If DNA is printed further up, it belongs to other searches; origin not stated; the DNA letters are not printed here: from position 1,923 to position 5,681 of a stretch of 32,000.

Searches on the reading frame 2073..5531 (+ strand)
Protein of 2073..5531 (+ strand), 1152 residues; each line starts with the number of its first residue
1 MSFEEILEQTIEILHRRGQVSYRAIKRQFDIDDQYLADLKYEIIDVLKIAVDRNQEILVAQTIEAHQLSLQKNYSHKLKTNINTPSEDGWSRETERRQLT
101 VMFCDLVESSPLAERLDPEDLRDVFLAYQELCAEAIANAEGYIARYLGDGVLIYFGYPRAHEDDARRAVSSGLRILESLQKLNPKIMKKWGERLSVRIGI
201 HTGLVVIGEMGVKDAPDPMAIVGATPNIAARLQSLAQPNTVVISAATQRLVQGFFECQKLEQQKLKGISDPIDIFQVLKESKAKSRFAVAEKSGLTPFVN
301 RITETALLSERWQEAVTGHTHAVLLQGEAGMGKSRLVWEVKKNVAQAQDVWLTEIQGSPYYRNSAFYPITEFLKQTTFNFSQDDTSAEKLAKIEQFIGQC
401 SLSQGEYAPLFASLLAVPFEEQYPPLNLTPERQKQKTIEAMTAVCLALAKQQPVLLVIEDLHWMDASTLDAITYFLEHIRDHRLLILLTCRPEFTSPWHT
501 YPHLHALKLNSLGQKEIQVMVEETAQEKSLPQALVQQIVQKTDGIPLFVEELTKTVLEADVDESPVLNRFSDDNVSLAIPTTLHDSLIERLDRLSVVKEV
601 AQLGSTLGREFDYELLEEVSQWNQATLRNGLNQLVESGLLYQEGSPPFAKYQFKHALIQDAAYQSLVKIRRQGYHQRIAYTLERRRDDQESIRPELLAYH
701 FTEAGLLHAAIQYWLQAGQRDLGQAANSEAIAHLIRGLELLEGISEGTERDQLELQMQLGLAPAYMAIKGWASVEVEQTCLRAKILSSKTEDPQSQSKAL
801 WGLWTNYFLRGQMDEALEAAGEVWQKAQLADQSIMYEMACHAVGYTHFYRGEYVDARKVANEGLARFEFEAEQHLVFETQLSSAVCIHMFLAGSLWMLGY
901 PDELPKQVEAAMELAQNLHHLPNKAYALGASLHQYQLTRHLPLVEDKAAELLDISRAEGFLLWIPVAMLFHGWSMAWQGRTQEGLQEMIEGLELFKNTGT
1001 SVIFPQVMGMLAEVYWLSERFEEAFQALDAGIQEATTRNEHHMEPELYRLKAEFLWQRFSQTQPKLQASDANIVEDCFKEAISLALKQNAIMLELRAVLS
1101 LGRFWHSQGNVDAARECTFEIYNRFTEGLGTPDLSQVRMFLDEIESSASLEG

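Call 3: search_protein_families(library=pfam, proteins=[window:2073-5531:+], max_evalue=0.01)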
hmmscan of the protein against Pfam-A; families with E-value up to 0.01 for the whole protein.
window:2073-5531:+ (1152 aa): 6 families
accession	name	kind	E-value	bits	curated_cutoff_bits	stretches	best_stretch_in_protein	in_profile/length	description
PF00211.25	Guanylate_cyc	-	1.4e-20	74.1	21.9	1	97-272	7-176/183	Adenylate and Guanylate cyclase catalytic domain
PF13191.12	AAA_16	-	7.1e-19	69.4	32.6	1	298-486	2-166/167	AAA ATPase domain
PF07719.23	TPR_2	-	1.7e-05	25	27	0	839-865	3-29/34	Tetratricopeptide repeat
PF00931.28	NB-ARC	-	4.3e-05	23.3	23.5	1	432-556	81-205/248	NB-ARC domain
PF13424.12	TPR_12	-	0.00021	21.9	30.1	0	976-1028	14-68/77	Tetratricopeptide repeat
PF13401.12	AAA_22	-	0.00049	20.8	27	1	322-494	7-126/130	AAA domain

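Call 4: search_protein_families(library=ncbifam, proteins=[window:2073-5531:+], max_evalue=0.01)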
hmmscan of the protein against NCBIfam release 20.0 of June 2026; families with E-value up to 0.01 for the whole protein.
window:2073-5531:+ (1152 aa): 4 families
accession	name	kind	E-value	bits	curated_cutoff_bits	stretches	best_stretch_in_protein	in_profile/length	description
TIGR03903.1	TOMM_kin_cyc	equivalog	1.7e-169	566.1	705.75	1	93-1100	282-1263/1267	TOMM system kinase/cyclase fusion protein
NF058673.1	LipAdnlyCyLipJMY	equivalog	5.9e-08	31.8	800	1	92-269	289-441/449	bifunctional lipase/adenylate cyclase LipJ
NF053617.1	SARPRegAfsRStmc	equivalog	0.00023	19.2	1430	1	766-874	705-813/986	SARP-family global regulator AfsR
TIGR04510.1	mod_pep_cyc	subfamily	0.00086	17.9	400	1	100-251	7-149/814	putative peptide modification system cyclase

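Call 32: search_protein_families(library=padloc, proteins=[window:2073-5531:+], max_evalue=0.01)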
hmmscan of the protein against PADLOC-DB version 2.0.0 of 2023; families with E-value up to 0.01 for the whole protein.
window:2073-5531:+ (1152 aa): 12 families
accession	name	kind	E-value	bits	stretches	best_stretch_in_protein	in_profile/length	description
PDLC02367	PycC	-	8.7e-21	72.4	1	71-247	16-188/226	-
PDLC00734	PycC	-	4.4e-17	60.2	1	93-233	184-321/374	Pycsar cyclase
PDLC00766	PycC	-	3.9e-15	53.9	1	70-247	15-191/232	Pycsar cyclase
PDLC02370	PycC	-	1.6e-14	52.1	1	95-246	78-233/340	-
PDLC00764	PycC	-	2e-10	38.2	1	92-247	88-249/449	Pycsar cyclase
PDLC00767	PycC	-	3.2e-09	34.6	1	91-262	85-263/337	Pycsar cyclase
PDLC02369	PycC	-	1e-07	29.8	1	74-248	25-188/248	-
PDLC00761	PycC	-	2.7e-05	21.2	1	40-248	46-259/438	Pycsar cyclase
PDLC02366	PycC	-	0.00017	18.7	1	160-252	114-202/486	-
PDLC00763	PycC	-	0.00018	19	1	91-245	46-201/268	Pycsar cyclase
PDLC00765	PycC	-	0.0014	15.8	1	137-249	301-410/477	Pycsar cyclase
PDLC00762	PycC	-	0.0021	15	1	162-251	120-206/508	Pycsar cyclase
